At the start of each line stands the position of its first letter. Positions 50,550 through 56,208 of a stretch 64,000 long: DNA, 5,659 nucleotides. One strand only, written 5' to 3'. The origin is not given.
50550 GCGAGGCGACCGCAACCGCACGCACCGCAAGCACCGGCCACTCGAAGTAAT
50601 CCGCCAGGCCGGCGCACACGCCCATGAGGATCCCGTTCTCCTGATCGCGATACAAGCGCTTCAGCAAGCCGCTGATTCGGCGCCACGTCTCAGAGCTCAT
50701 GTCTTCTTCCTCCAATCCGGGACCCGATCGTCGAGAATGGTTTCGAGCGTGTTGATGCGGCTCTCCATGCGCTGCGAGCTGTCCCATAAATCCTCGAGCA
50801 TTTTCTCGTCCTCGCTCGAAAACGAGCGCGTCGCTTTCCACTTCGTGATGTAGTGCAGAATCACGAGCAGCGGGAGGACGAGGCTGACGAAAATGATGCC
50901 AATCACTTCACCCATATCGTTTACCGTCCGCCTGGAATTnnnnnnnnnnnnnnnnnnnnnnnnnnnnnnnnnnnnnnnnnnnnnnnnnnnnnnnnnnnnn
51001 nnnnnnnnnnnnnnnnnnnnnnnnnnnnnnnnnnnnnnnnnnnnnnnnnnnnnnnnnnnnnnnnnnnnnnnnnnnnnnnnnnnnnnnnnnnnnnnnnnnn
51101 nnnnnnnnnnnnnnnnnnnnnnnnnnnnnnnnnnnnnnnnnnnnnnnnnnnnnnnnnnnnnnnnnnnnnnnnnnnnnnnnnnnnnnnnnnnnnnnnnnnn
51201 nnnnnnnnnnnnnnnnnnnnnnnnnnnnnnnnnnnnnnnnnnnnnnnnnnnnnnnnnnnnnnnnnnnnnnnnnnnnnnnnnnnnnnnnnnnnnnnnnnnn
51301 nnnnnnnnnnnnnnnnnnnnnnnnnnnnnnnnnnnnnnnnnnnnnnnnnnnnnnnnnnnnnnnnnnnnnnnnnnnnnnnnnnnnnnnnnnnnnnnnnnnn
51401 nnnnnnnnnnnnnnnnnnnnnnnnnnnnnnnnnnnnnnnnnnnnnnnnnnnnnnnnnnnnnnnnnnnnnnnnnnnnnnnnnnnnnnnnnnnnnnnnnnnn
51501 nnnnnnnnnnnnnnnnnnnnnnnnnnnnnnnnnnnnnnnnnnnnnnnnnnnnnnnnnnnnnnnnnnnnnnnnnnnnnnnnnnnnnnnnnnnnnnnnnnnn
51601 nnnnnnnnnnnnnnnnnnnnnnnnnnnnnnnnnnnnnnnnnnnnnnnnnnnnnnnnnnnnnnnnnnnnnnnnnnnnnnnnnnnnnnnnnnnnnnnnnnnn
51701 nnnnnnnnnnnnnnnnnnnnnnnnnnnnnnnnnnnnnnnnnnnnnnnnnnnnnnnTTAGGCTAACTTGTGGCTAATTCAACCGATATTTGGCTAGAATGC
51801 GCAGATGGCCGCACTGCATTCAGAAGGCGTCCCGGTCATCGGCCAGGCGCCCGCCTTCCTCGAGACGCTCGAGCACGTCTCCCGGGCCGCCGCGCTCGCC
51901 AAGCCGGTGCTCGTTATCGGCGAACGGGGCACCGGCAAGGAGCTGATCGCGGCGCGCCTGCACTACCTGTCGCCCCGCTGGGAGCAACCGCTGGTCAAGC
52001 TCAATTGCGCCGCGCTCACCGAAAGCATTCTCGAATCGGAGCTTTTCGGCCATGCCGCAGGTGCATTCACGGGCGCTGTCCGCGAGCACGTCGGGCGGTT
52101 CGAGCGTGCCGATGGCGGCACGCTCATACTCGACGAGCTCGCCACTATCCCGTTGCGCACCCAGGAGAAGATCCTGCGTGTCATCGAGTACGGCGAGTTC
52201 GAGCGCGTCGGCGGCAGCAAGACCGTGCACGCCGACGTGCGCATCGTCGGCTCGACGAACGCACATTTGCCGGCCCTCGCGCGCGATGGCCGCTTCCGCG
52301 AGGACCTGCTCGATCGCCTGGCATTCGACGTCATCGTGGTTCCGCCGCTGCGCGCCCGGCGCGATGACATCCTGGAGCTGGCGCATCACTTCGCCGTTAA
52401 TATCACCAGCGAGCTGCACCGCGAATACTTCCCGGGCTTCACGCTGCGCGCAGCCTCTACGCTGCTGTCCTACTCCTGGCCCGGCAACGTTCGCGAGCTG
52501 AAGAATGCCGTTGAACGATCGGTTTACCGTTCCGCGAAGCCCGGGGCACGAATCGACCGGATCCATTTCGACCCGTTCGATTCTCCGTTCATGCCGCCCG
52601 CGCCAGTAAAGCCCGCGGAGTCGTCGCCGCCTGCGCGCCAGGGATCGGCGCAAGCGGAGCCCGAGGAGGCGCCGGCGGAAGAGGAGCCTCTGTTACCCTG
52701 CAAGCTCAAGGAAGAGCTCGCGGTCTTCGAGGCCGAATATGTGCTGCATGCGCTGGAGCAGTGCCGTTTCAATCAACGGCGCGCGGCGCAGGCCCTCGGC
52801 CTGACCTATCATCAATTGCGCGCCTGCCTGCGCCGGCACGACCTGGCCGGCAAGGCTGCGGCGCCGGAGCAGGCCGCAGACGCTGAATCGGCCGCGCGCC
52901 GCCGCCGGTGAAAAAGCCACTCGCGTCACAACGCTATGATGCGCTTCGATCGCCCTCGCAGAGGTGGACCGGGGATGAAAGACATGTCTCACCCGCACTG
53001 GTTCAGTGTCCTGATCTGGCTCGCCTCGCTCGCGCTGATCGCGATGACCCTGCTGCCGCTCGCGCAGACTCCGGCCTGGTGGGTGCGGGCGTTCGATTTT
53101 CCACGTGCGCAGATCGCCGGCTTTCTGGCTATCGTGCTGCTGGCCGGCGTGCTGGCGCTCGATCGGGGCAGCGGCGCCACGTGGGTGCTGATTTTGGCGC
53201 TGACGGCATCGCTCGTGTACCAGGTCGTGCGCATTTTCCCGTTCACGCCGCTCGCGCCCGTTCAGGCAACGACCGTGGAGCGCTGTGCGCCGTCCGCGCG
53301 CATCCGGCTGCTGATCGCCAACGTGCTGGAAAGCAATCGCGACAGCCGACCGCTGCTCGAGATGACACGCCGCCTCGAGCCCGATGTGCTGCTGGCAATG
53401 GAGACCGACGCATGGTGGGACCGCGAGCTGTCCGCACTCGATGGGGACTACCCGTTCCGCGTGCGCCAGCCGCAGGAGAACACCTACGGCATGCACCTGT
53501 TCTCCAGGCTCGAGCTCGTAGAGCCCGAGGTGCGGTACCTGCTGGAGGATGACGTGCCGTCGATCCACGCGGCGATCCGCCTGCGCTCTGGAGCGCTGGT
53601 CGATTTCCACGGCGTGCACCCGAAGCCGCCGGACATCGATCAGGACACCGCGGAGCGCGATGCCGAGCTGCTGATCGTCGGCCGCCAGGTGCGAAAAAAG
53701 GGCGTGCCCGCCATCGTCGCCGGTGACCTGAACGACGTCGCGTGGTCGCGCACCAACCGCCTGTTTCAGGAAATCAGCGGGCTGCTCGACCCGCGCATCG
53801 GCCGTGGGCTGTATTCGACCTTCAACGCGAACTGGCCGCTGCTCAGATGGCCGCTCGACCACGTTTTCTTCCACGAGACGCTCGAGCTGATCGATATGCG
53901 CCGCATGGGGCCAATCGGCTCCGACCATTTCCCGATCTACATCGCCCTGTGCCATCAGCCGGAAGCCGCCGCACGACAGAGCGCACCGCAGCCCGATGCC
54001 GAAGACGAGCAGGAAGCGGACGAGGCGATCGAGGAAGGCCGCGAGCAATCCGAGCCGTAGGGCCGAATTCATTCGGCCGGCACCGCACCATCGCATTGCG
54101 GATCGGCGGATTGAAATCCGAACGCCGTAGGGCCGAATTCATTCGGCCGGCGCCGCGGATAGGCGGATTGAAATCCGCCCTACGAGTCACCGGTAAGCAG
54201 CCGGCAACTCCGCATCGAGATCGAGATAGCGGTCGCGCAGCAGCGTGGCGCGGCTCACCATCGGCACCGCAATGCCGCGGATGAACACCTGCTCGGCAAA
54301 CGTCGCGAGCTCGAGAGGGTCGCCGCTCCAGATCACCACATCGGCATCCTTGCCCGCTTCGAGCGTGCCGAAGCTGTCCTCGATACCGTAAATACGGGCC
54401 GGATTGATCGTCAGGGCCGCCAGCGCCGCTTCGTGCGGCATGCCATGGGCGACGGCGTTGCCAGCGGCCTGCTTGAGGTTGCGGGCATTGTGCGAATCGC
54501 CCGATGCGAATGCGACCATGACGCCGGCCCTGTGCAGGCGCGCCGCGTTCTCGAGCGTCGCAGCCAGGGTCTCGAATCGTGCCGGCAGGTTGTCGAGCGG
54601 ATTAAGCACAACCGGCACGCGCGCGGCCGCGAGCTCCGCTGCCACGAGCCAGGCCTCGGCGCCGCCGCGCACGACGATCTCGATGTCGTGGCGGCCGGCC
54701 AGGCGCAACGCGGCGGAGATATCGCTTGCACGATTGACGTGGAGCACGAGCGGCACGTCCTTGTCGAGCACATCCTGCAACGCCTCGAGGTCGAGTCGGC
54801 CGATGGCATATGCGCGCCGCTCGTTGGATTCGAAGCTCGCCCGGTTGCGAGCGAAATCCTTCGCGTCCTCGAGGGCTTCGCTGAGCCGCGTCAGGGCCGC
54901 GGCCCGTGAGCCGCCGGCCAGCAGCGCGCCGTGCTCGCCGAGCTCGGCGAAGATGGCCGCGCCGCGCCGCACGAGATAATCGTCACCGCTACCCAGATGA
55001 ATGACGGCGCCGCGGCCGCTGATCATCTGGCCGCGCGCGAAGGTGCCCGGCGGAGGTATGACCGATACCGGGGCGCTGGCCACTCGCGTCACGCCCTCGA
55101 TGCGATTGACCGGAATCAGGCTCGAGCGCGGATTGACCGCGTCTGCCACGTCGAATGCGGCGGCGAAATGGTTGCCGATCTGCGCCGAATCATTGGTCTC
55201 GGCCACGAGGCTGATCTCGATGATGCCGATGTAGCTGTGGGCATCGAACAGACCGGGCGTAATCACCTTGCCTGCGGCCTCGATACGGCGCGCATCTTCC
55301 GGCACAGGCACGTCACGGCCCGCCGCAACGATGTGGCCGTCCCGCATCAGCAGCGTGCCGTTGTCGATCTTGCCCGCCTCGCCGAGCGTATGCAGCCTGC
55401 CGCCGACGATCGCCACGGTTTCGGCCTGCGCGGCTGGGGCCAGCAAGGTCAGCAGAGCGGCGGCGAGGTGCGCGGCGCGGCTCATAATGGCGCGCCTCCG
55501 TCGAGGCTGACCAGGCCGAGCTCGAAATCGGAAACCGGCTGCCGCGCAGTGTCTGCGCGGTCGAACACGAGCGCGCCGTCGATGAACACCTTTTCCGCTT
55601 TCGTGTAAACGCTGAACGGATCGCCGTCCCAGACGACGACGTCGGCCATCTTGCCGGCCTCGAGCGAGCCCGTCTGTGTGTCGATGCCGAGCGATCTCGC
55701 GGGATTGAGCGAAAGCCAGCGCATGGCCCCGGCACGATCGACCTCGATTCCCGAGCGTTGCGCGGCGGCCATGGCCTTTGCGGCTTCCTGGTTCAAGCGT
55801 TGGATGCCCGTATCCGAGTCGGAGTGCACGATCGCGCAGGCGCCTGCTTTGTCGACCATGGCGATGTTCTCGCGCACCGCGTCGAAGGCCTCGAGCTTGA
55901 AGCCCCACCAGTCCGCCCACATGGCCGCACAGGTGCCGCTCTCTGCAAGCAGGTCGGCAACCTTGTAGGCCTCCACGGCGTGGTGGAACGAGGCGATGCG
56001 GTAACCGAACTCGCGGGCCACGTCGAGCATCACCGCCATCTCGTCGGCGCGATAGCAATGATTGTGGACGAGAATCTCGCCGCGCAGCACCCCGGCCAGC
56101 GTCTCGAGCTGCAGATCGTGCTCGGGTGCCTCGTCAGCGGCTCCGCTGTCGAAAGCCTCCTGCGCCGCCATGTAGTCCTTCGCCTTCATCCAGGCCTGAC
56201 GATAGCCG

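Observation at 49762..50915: Expanded psp operon: PspC is represented by three modules (head-only, full-length, tail-only)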

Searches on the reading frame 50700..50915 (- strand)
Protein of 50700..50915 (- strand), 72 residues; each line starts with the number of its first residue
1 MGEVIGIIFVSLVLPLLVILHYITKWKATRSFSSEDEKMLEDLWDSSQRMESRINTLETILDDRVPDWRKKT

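Call 3: search_protein_families(library=pfam, max_evalue=1, proteins=[window:50700-50915:-])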
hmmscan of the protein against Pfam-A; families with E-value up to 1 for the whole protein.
seq(72 aa): 4 families
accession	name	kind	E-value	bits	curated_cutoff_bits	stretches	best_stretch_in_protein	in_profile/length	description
PF06667.17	PspB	-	2.5e-24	85.5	25.6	1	5-70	8-73/73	Phage shock protein B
PF04048.20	Sec8_N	-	0.092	13.1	26.8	1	34-60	103-129/142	Exocyst complex component Sec8 N-terminal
PF03902.18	Gal4_dimer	-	0.11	13.2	22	1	50-68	8-26/54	Gal4-like dimerisation domain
PF07916.16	TraG_N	-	0.15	11.4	36.1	1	4-36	364-395/462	TraG-like protein, N-terminal region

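Call 4: search_protein_families(library=ncbifam, max_evalue=1, proteins=[window:50700-50915:-])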
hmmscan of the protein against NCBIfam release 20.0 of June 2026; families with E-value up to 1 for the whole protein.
seq(72 aa): 4 families
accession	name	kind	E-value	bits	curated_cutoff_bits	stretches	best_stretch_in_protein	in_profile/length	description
NF006993.0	PRK09458.1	equivalog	1.1e-21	77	90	1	7-71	11-75/75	envelope stress response membrane protein PspB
TIGR02976.1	phageshock_pspB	equivalog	1.1e-21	76.8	51.7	1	7-71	11-75/75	envelope stress response membrane protein PspB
NF041739.1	ArtH_Nterm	subfamily_domain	0.037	13.7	55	1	9-24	35-50/61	archaeosortase H N-terminal-like domain-containing protein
NF052624.1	TLTLP_motif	equivalog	0.18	11.7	45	1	9-22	28-41/58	TLTLP motif-containing protein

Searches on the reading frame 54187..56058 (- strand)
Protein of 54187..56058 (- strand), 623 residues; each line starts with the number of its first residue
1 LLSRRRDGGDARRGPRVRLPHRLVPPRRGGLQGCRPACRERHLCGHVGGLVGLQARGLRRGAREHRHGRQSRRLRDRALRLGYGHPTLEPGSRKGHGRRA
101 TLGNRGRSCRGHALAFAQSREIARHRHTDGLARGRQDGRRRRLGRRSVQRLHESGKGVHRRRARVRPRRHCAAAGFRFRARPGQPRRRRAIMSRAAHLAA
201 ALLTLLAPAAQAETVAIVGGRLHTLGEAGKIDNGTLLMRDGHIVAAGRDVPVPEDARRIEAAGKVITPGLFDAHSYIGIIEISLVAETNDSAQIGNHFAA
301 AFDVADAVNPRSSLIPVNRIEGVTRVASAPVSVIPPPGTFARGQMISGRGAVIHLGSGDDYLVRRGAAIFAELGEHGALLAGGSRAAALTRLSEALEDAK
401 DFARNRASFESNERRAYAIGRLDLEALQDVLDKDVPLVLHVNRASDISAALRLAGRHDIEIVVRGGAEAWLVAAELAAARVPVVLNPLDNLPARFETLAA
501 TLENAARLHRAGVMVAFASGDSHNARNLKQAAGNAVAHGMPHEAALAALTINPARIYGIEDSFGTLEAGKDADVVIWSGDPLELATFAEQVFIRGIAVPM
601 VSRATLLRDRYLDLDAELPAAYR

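Call 50: search_protein_families(library=pfam, max_evalue=0.00001, proteins=[window:54187-56058:-])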
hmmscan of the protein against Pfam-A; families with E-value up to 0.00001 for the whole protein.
window:54187-56058:- (623 aa): 2 families
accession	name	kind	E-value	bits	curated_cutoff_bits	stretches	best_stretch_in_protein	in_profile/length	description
PF01979.26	Amidohydro_1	-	3.5e-15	56.5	25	1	468-598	205-337/345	Amidohydrolase family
PF07969.17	Amidohydro_3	-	8.4e-11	42.4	29.7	1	443-584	317-451/472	Amidohydrolase family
